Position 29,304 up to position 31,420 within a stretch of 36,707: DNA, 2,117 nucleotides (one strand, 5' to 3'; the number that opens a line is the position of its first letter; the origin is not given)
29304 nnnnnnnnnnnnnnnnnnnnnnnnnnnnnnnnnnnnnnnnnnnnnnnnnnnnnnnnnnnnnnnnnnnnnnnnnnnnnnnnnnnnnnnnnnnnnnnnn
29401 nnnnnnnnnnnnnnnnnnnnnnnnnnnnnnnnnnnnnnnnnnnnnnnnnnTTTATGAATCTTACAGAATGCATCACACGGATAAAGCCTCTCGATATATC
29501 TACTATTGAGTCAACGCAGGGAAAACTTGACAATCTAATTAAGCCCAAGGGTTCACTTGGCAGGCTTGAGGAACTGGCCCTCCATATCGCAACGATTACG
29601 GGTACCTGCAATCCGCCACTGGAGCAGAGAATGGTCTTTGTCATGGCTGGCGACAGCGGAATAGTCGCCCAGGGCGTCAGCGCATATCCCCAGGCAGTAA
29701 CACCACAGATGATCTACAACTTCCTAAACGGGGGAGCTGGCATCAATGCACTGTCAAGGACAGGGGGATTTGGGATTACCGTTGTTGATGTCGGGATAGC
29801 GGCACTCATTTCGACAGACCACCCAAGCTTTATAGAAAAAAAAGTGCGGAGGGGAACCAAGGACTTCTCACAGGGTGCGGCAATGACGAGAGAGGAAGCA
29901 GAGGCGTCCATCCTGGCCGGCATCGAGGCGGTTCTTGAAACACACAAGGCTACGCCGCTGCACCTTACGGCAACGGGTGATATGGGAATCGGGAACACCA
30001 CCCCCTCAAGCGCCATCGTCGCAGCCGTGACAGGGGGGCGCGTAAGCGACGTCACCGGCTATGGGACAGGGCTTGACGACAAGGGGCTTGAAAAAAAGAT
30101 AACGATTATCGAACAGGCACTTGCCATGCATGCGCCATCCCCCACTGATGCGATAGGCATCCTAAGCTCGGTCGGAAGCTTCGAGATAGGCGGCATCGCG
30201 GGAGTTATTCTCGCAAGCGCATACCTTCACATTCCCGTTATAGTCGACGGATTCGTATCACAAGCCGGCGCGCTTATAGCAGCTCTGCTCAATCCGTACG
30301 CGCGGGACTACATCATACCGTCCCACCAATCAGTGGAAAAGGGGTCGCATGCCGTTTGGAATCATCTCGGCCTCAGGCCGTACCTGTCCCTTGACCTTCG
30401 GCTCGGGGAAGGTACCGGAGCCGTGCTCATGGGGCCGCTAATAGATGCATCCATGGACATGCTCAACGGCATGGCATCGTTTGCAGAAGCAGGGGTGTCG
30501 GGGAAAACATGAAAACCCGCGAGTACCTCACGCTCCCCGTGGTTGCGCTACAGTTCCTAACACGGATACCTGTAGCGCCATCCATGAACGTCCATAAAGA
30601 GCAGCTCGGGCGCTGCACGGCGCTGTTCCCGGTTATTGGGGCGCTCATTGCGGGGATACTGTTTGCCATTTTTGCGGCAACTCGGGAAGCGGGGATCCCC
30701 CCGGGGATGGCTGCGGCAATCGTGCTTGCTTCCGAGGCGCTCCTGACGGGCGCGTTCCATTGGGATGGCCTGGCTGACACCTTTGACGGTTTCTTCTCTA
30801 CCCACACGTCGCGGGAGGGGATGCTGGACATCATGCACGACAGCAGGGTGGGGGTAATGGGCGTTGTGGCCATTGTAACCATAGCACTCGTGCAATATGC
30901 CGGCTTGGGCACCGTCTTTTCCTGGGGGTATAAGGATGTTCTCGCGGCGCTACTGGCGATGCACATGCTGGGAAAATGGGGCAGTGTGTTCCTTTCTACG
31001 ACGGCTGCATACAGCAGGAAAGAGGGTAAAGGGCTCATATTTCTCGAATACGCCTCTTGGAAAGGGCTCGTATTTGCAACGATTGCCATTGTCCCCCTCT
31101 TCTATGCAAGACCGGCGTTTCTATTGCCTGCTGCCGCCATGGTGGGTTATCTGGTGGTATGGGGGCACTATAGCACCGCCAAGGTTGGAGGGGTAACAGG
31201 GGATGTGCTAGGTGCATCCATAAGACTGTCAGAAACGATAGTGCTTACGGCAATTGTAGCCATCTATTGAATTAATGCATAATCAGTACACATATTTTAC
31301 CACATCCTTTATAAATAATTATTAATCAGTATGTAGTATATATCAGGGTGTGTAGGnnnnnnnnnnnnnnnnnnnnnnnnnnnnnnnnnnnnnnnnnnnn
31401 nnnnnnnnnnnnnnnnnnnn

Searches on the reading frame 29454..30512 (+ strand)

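Call 23: search_protein_families(library=pfam, proteins=[window:29454-30512:+], max_evalue=0.00001)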
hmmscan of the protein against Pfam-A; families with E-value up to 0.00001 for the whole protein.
window:29454-30512:+ (352 aa): 1 family
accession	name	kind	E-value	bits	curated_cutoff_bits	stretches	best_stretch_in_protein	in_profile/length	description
PF02277.22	DBI_PRT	-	2.3e-125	418.7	22.6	1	10-348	1-329/329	Phosphoribosyltransferase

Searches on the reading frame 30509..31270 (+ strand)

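Call 23: search_protein_families(library=pfam, proteins=[window:30509-31270:+], max_evalue=0.00001)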
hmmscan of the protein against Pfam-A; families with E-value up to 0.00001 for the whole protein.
window:30509-31270:+ (253 aa): 1 family
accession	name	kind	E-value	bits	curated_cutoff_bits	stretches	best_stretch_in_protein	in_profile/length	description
PF02654.20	CobS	-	6.3e-48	164.1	23.2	1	13-246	1-206/207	Cobalamin-5-phosphate synthase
